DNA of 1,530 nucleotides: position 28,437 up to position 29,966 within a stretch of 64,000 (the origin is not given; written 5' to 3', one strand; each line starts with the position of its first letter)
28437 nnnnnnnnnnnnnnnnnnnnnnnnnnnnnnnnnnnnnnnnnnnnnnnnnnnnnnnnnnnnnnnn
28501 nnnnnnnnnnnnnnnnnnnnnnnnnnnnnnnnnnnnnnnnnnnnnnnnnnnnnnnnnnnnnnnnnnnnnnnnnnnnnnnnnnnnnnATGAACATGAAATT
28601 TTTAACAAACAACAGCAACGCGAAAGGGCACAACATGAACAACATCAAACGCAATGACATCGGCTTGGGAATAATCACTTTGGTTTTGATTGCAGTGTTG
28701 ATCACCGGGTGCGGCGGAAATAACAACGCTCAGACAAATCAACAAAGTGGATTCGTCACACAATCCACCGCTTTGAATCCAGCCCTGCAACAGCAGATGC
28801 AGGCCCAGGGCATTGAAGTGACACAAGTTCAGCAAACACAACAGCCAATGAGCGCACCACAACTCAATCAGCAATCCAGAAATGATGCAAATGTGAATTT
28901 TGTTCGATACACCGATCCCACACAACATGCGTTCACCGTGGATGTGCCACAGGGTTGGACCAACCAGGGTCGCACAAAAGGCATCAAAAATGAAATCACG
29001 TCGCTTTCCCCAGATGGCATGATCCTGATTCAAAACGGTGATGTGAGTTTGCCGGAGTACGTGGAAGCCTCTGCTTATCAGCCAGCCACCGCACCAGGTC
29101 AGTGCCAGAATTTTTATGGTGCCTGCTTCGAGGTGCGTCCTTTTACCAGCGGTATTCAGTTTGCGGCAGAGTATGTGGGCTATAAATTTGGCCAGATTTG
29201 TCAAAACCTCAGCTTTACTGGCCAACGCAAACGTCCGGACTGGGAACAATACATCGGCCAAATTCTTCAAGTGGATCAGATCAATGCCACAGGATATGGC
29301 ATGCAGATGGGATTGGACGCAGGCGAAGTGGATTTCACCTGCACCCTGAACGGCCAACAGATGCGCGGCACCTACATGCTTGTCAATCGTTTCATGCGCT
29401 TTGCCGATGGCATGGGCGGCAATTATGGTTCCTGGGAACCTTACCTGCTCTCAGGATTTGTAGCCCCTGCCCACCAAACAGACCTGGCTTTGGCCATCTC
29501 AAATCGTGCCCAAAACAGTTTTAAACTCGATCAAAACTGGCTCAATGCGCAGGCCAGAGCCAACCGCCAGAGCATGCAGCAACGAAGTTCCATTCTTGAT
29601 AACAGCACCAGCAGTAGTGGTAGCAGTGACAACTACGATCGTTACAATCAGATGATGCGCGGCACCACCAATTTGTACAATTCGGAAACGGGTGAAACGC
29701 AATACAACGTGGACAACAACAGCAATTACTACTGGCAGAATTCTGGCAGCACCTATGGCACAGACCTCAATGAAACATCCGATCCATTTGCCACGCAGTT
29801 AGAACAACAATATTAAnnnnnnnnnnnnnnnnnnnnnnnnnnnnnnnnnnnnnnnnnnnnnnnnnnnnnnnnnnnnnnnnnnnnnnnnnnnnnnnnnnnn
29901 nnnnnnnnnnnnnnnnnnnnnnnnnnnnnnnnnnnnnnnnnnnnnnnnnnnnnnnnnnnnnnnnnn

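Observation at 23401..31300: ECF sigma + soluble kinase-STAND-TPR sensor + three self-contained lipoprotein cassettes: candidate undescribed envelope-remodelling signalling module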

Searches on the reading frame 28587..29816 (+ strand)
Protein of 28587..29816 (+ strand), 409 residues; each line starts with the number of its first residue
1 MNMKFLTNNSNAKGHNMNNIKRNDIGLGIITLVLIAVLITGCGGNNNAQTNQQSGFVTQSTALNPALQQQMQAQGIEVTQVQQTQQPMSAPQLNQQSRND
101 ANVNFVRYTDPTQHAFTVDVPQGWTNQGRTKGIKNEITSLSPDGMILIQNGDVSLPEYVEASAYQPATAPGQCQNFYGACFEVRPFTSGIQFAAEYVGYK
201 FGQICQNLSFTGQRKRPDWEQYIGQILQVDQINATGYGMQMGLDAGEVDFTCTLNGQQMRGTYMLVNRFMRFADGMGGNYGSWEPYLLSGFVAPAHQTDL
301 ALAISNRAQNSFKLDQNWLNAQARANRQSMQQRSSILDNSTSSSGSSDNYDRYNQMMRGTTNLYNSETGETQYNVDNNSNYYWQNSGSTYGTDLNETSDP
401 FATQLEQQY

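Call 5: search_protein_families(library=pfam, proteins=[window:28635-29816:+], max_evalue=0.01)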
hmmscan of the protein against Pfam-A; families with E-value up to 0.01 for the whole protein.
window:28635-29816:+ (393 aa): 0 families

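Call 12: find_homologous_proteins(query=window:28587-29816:+, max_evalue=0.001)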
Query window:28587-29816:+ (409 aa): 6 proteins with E <= 0.001 among 2694 candidates.
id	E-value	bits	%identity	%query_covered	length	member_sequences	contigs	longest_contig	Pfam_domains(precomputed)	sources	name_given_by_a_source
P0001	5.4e-272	919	100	100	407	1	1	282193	-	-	-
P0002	6.5e-182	623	68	100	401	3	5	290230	-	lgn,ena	-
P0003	3.8e-93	331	41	99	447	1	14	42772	-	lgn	-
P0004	1.4e-72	263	38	94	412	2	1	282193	-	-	-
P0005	1.7e-11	62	26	56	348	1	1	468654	-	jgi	jgi:hypothetical protein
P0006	8.1e-10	56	23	69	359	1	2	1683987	-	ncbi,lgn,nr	ncbi:MAG TPA: hypothetical protein VGU25_06655 [Acidobacteriaceae bacterium]|nr:hypothetical protein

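Call 13: find_encoding_contigs(protein=P0002, flank=10000, max_places=4)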
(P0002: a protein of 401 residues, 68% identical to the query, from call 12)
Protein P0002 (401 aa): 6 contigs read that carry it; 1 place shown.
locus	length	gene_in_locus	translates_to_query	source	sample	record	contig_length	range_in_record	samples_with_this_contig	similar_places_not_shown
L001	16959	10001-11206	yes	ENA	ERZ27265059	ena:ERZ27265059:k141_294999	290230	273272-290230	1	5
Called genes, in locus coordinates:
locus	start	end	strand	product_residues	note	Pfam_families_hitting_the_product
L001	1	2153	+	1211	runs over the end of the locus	PF00069:Pkinase, PF07714:PK_Tyr_Ser-Thr, PF03109:ABC1, PF13191:AAA_16 (weak), PF13424:TPR_12 (weak), PF17874:TPR_MalT (weak), PF24885:TPR_NPHP3 (weak), PF13424:TPR_12, +8 more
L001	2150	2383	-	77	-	-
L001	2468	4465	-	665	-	PF00496:SBP_bac_5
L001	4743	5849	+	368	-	PF01321:Creatinase_N, PF00557:Peptidase_M24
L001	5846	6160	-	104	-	PF01381:HTH_3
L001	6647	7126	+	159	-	-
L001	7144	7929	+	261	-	PF00378:ECH_1, PF16113:ECH_2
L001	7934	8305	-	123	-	PF05656:DUF805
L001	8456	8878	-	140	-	-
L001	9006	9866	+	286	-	-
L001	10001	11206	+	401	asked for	-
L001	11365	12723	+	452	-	-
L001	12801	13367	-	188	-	-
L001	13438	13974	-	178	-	-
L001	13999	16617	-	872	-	PF00211:Guanylate_cyc, PF20703:nSTAND1 (weak), PF00931:NB-ARC, PF13401:AAA_22, PF25872:HTH_77, PF13424:TPR_12, PF17874:TPR_MalT (weak), PF13424:TPR_12, +5 more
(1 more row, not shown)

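Call 14: find_encoding_contigs(protein=P0003, flank=10000, max_places=4)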
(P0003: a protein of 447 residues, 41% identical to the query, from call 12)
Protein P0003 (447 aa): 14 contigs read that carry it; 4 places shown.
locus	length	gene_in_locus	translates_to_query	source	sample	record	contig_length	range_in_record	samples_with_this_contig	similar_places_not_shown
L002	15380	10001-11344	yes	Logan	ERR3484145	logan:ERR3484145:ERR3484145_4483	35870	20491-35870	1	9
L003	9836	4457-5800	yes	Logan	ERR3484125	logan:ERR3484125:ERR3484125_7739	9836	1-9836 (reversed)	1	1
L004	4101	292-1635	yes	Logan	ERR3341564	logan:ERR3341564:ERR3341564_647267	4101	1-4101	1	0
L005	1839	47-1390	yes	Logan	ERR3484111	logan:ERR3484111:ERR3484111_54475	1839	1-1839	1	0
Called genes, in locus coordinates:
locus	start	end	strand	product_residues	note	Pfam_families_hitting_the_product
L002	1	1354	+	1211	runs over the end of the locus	PF00069:Pkinase, PF07714:PK_Tyr_Ser-Thr, PF03109:ABC1, PF13191:AAA_16 (weak), PF13424:TPR_12 (weak), PF17874:TPR_MalT (weak), PF24885:TPR_NPHP3 (weak), PF13424:TPR_12, +8 more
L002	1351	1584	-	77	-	-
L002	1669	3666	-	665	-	PF00496:SBP_bac_5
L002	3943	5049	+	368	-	PF01321:Creatinase_N, PF00557:Peptidase_M24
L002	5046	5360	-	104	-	PF01381:HTH_3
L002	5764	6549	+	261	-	PF00378:ECH_1, PF16113:ECH_2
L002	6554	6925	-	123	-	PF05656:DUF805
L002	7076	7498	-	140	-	-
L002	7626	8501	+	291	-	-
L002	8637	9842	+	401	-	-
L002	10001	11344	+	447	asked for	-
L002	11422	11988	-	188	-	-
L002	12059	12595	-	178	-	-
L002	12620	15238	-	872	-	PF00211:Guanylate_cyc, PF20703:nSTAND1 (weak), PF00931:NB-ARC, PF13401:AAA_22, PF25872:HTH_77, PF13424:TPR_12, PF17874:TPR_MalT (weak), PF13424:TPR_12, +5 more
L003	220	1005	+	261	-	PF00378:ECH_1, PF16113:ECH_2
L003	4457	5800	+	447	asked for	-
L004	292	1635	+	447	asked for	-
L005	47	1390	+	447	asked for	-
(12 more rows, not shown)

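Call 19: find_encoding_contigs(protein=P0006, flank=10000, max_places=2)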
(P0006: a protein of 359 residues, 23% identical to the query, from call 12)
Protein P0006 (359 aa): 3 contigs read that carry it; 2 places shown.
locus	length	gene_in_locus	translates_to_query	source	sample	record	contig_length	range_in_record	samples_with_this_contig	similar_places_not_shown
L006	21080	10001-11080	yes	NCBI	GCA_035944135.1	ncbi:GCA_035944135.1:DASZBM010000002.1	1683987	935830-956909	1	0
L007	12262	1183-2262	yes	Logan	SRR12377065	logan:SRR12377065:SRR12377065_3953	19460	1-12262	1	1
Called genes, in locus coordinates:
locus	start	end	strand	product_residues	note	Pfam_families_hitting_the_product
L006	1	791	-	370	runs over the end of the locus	PF02746:MR_MLE_N, PF26685:DUF8230_C, PF13378:MR_MLE_C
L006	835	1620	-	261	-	PF00583:Acetyltransf_1 (weak)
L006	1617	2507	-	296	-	PF01503:PRA-PH (faint), PF03819:MazG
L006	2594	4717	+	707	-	PF01541:GIY-YIG, PF27096:UvrC_M, PF02151:UVR, PF22920:UvrC_RNaseH, PF08459:UvrC_RNaseH_dom, PF14520:HHH_5 (weak)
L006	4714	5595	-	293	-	PF04228:Zn_peptidase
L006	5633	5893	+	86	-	-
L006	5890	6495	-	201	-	PF10502:Peptidase_S26, PF00717:Peptidase_S24 (weak)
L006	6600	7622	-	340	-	PF13354:Beta-lactamase2, PF00768:Peptidase_S11 (weak), PF13354:Beta-lactamase2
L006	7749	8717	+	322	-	PF13580:SIS_2, PF22198:GKRP_SIS_2 (weak), PF22645:GKRP_SIS_N, PF01380:SIS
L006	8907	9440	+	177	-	-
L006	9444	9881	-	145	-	PF03724:META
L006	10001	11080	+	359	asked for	-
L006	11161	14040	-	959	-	PF16640:Big_3_5, PF19077:Big_13 (faint), PF17789:MG4 (faint), PF16640:Big_3_5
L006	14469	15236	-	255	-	PF00188:CAP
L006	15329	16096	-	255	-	PF03808:Glyco_tran_WecG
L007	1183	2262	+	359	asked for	-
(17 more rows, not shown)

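Call 20: find_encoding_contigs(protein=P0005, flank=10000, max_places=2)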
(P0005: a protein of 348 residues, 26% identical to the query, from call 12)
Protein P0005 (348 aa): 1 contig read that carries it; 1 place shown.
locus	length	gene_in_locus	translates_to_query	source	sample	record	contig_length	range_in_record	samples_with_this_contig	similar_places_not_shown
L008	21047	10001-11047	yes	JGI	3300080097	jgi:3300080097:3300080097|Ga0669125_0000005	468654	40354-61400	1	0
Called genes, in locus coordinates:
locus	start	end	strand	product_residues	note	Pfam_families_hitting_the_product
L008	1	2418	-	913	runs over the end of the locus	PF02629:CoA_binding, PF13380:CoA_binding_2, PF13607:Succ_CoA_lig, PF19045:Ligase_CoA_2, PF13549:ATP-grasp_5, PF13302:Acetyltransf_3, PF00583:Acetyltransf_1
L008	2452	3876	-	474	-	PF12796:Ank_2 (weak), PF12796:Ank_2, PF12796:Ank_2, PF00023:Ank (weak), PF12796:Ank_2, PF13637:Ank_4 (weak), PF12796:Ank_2 (weak), PF00023:Ank, +4 more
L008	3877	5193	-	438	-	PF07586:HXXSHH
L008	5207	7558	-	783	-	PF13442:Cytochrome_CBB3 (faint), PF07626:PSD3, PF07637:PSD5, PF07631:PSD4, PF07627:PSCyt3, PF07624:PSD2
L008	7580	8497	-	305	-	PF00753:Lactamase_B (weak)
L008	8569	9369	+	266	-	-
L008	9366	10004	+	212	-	PF08241:Methyltransf_11, PF08242:Methyltransf_12, PF13649:Methyltransf_25, PF13847:Methyltransf_31 (weak)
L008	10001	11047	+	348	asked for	-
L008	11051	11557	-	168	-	PF00710:Asparaginase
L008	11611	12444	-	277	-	-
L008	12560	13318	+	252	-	-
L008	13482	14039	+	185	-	-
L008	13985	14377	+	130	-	PF19135:DUF5818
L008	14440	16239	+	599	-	PF13175:AAA_15 (faint), PF13476:AAA_23 (faint), PF13555:AAA_29 (faint), PF00004:AAA (faint), PF00005:ABC_tran, PF12848:ABC_tran_Xtn (weak), PF00005:ABC_tran, PF16326:ABC_tran_CTD, +3 more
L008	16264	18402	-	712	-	-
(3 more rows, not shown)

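Call 41: find_related_loci(query=A3, collection=genome_contigs, flank=10000)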
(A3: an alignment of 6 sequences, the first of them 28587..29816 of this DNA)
Query A3 (409 aa) in genome_contigs; peptide patterns used: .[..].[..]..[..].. (x = any residue, [..] = any of these).
73 stretches matched a pattern; 49 encode a relative of the query (tblastn E <= 1e-3); 48 distinct loci.
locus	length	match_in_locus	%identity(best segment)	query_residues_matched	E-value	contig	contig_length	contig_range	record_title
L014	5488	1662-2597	30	104-406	8e-30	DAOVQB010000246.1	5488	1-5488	MAG TPA_asm: Candidatus Eisenbacteria bacterium isolate CSMAG_1564 CSMAG_1564_k141_456193_length_5488_cov_13.0000, whole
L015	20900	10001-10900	27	105-403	4e-22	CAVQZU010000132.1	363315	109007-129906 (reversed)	MAG: uncultured Acidobacteriota bacterium isolate MFD10064.bin.2.95 genome assembly, contig: contig_6243, whole genome s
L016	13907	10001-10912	28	103-400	4e-21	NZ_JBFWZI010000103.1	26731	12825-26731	MAG: Reyranella sp. isolate CA_2019_TPBS_184 NODE_8867_length_26731_cov_21.673019_TPBS, whole genome shotgun sequence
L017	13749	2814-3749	26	88-400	8e-21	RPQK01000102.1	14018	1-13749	MAG: Acidobacteria bacterium isolate metabat2.299 metabat2.299_Contig_421414, whole genome shotgun sequence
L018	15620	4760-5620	27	97-383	9e-21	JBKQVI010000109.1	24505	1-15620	MAG: Terriglobia bacterium isolate SEr2D2E2F__bin_83 SEr2D2E2F_000000049653, whole genome shotgun sequence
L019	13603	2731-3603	28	93-383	3e-20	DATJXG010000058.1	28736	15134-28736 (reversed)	MAG TPA_asm: Terriglobales bacterium isolate SMAG_U15120 k141_1353499, whole genome shotgun sequence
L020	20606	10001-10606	28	104-322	2e-17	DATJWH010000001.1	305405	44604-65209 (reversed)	MAG TPA_asm: Candidatus Limnocylindrales bacterium isolate SMAG_U15094 k141_271283, whole genome shotgun sequence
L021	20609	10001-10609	26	103-322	3e-16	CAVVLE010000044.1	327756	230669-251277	MAG: uncultured Acidobacteriota bacterium isolate MFD09222.bin.1.174 genome assembly, contig: contig_67011, whole genome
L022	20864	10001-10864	23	93-404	6e-16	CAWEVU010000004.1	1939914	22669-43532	MAG: uncultured Acidobacteriota bacterium isolate MFD09222.bin.1.119 genome assembly, contig: contig_35377, whole genome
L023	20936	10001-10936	23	96-400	8e-16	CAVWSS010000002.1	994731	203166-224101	MAG: uncultured Acidobacteriota bacterium isolate MFD01633.bin.1.230 genome assembly, contig: contig_1139, whole genome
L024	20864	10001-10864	24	108-385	2e-15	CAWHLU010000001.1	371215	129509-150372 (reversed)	MAG: uncultured Acidobacteriaceae bacterium isolate MFD00731.bin.2.137 genome assembly, contig: contig_101305, whole gen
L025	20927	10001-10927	25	87-385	3e-15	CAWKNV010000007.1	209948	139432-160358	MAG: uncultured Acidobacteriaceae bacterium isolate MFD05502.bin.2.83 genome assembly, contig: contig_39280, whole genom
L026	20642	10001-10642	26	102-331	3e-15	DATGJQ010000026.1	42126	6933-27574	MAG TPA_asm: Candidatus Acidiferrales bacterium isolate SMAG_U9837 k141_1481471, whole genome shotgun sequence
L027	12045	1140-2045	24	104-394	5e-15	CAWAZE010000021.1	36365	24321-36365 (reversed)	MAG: uncultured Acidobacteriaceae bacterium isolate MFD05841.bin.2.68 genome assembly, contig: contig_70986, whole genom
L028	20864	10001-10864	23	93-404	7e-15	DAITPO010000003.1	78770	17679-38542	MAG TPA_asm: Candidatus Acidiferrales bacterium isolate CTOTU28694 NODE_120_length_78770_cov_13.586800, whole genome sho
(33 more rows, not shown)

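Call 44: predict_structure(alignment_id=A3)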
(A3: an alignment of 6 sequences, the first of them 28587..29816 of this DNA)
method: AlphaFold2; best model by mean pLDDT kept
length: 409 residues; sequences in the alignment: 6
mean_pLDDT: 57.8   pTM: 0.53
mean pLDDT of the five models: 57.8, 54.4, 54.1, 53.6, 52.0
residues with pLDDT >= 90: 67; 70-90: 92; 50-70: 58; < 50: 192
segments of 3 or more residues with pLDDT < 50: 1-100, 230-237, 275-278, 332-409
pLDDT, mean of each block of 10 residues (from residue 1): 26 30 35 34 23 24 30 27 28 36 84 83 88 81 91 74 56 61 73 86 89 88 68 47 86 93 85 54 78 93 90 78 59 41 36 35 43 41 29 29 36
secondary structure, 60 per line:
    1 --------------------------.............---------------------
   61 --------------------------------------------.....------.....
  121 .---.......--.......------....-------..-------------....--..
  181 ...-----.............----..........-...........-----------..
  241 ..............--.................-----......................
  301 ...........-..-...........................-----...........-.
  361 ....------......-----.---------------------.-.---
elements in order: H27-39 E105-109 E116-121 E125-131 E134-140 E147-150 E173-176 E179-183 H189-201 E206-215 H217-227 E239-254 E257-273 E279-294 H295-311 H316-342 H348-358 E360-364 E371-376

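Call 47: fold_search(model_id=the predicted structure, library=pdb)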
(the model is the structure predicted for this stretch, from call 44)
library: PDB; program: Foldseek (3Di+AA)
matches with E <= 10: 1009; with E <= 0.001: 4
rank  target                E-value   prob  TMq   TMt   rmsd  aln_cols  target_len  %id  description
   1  2xb3                  1.1e-04  1.00  0.25  0.55   8.8       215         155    9  The Structure of Cyanobacterial PsbP (released 2010-08-25)
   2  9grx_0                5.5e-04  1.00  0.25  0.53   8.0       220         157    9  NDH-PSI-LHCI supercomplex from S. oleracea (released 2025-02-12)
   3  1v2b_B                6.9e-04  1.00  0.24  0.55   8.2       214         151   10  Crystal Structure of PsbP Protein in the Oxygen-Evolving Complex of Photosystem II from Higher Plants (released 2004-05-18)
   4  4ol4                  7.7e-04  0.99  0.19  0.37  12.3       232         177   10  Crystal structure of secreted proline rich antigen MTC28 (Rv0040c) from Mycobacterium tuberculosis (released 2015-01-28)
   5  4pws                  1.3e-03  0.99  0.18  0.35  10.8       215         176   10  Crystal structure of secreted proline rich antigen MTC28 (Rv0040c) at 2.15 A with bound chloride from Mycobacterium tube (released 2015-03-25)
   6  6e5d                  1.3e-03  0.98  0.18  0.35  11.4       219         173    9  Crystal structure of LpqN involved in cell envelope biogenesis of Mycobacterium tuberculosis (released 2019-07-24)
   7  7f9o_a                3.0e-03  0.97  0.18  0.39  12.1       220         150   11  PSI-NDH supercomplex of Barley (released 2021-12-22)
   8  2fpn                  5.6e-03  0.15  0.08  0.13  15.7       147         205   14  The crystal structure of the ywmB protein from Bacillus subtilis (released 2006-03-14)
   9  6i3y_F                6.2e-03  0.25  0.10  0.19  23.0       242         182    9  Crystal structure of the human mitochondrial PRELID1K58V-TRIAP1 complex with PS (released 2019-03-20)
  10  6xrf_A                1.4e-02  0.80  0.16  0.38  14.6       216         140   11  EagT6 Tse6 NT complex (released 2020-12-30)
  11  1tu1_A                1.6e-02  0.72  0.14  0.34  15.4       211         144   10  Crystal Structure of Protein of Unknown Function PA94 from Pseudomonas aeruginosa, Putative Regulator (released 2004-08-03)
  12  6xrf_H                2.3e-02  0.69  0.15  0.36  14.5       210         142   10  EagT6 Tse6 NT complex (released 2020-12-30)
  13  6i3v_F                2.6e-02  0.15  0.10  0.17  24.1       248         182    9  x-ray structure of the human mitochondrial PRELID1 in complex with TRIAP1 (released 2019-03-20)
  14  6e8a_A                2.9e-02  0.95  0.18  0.43  10.8       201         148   10  Crystal structure of DcrB from Salmonella enterica at 1.92 Angstroms resolution (released 2018-10-31)
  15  8xr6_O                3.1e-02  0.06  0.09  0.12  21.9       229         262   10  Cryo-EM structure of cryptophyte photosystem II (released 2024-06-19)
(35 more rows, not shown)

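Call 49: search_protein_representatives(alignment_id=A3)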
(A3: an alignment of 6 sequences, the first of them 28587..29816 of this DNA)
Query: 6 sequences, 417 profile positions. Proteins with E-value up to 0.001 (for the whole library): 1872; up to 1e-10: 1022; up to 1e-30: 414. The best 150 are listed.
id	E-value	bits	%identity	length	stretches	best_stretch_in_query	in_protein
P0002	9.5e-178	607.8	-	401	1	1-417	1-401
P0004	9.7e-171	584.7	-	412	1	15-415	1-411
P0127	9.5e-89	314.7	-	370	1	79-413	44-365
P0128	2.4e-84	300.1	-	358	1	87-415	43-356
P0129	1.3e-77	278.0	-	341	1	87-415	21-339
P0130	5.9e-74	265.9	-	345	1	83-415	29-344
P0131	2.3e-71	257.4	-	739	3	67-414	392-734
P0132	1.1e-69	251.8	-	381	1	87-347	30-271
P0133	1.1e-69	251.8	-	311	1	83-363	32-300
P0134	7.0e-67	242.6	-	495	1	81-414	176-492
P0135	9.5e-67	242.2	-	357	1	75-415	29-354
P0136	6.2e-66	239.5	-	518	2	79-415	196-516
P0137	6.0e-65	236.3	-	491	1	77-415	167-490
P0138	3.1e-64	233.9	-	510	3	81-407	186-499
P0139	3.2e-64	233.9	-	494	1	81-408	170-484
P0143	1.1e-61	225.5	-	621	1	83-409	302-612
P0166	1.9e-56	208.2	-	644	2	84-415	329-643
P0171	1.0e-55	205.8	-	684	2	83-414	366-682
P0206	1.6e-51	192.0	-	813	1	81-415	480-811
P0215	4.9e-51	190.4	-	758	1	79-408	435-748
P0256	2.6e-47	178.1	-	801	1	72-407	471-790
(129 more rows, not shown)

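Call 50: search_protein_families(library=pfam, proteins=[P0131, P0134, P0136, P0143, P0166, P0171, P0206, P0215, P0256, P0127], max_evalue=0.001)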
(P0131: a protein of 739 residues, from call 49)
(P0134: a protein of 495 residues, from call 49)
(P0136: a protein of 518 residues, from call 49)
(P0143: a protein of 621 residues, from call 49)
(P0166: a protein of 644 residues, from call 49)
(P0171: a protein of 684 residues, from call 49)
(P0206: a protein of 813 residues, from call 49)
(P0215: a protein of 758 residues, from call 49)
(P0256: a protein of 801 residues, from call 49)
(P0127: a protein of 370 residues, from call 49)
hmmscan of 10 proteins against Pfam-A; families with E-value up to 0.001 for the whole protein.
P0131 (739 aa): 1 family
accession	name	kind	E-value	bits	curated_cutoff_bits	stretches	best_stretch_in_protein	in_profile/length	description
PF01789.22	PsbP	-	3.3e-05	24.4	23.5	0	55-102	5-53/155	PsbP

P0134 (495 aa): 0 families

P0136 (518 aa): 0 families

P0143 (621 aa): 1 family
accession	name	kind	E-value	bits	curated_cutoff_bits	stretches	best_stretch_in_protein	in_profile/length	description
PF08238.18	Sel1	-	1.2e-07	32.4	30.7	1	50-84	2-36/36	Sel1 repeat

P0166 (644 aa): 0 families

P0171 (684 aa): 0 families

P0206 (813 aa): 0 families

P0215 (758 aa): 1 family
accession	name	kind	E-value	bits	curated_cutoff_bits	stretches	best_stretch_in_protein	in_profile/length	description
PF08238.18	Sel1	-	3.8e-36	122.6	30.7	4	114-149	1-36/36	Sel1 repeat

P0256 (801 aa): 0 families

P0127 (370 aa): 0 families

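Call 59: find_related_loci(query=A3, collection=metagenome_contigs, flank=10000)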
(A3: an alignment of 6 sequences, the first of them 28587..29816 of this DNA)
Query A3 (409 aa) in metagenome_contigs; peptide patterns used: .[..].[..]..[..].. (x = any residue, [..] = any of these).
124 stretches matched a pattern; 69 encode a relative of the query (tblastn E <= 1e-3); 69 distinct loci.
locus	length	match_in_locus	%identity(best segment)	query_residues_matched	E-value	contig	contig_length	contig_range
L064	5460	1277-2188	28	84-383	1e-23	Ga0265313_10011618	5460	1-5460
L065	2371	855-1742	26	105-401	3e-21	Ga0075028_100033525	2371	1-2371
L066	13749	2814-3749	26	88-400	6e-21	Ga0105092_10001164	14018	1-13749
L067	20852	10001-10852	29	105-388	6e-21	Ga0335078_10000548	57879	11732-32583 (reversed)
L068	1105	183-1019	27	103-390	1e-21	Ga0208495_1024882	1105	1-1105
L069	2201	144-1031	25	105-401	9e-21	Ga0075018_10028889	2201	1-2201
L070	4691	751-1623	28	93-383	2e-20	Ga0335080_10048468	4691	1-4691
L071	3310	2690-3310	28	104-318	9e-20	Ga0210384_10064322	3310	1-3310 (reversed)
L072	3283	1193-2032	25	108-387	2e-19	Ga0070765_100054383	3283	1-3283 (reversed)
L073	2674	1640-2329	29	84-330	3e-19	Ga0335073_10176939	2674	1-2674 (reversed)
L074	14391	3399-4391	26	103-405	7e-19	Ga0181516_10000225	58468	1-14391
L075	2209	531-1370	27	104-383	4e-19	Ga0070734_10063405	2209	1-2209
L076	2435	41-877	26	105-385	1e-18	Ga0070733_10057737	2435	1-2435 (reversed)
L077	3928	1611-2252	28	97-330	2e-18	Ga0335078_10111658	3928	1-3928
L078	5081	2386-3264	27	104-395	3e-18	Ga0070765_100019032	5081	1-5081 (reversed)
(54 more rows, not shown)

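Call 72: search_protein_families(library=ncbifam, proteins=[window:28587-29816:+], max_evalue=0.001)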
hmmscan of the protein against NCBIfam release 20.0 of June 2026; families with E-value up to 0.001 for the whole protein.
window:28587-29816:+ (409 aa): 0 families

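Call 84: search_protein_families(library=padloc, proteins=[window:28587-29816:+], max_evalue=0.001)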
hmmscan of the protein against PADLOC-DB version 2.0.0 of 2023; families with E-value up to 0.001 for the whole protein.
window:28587-29816:+ (409 aa): 0 families
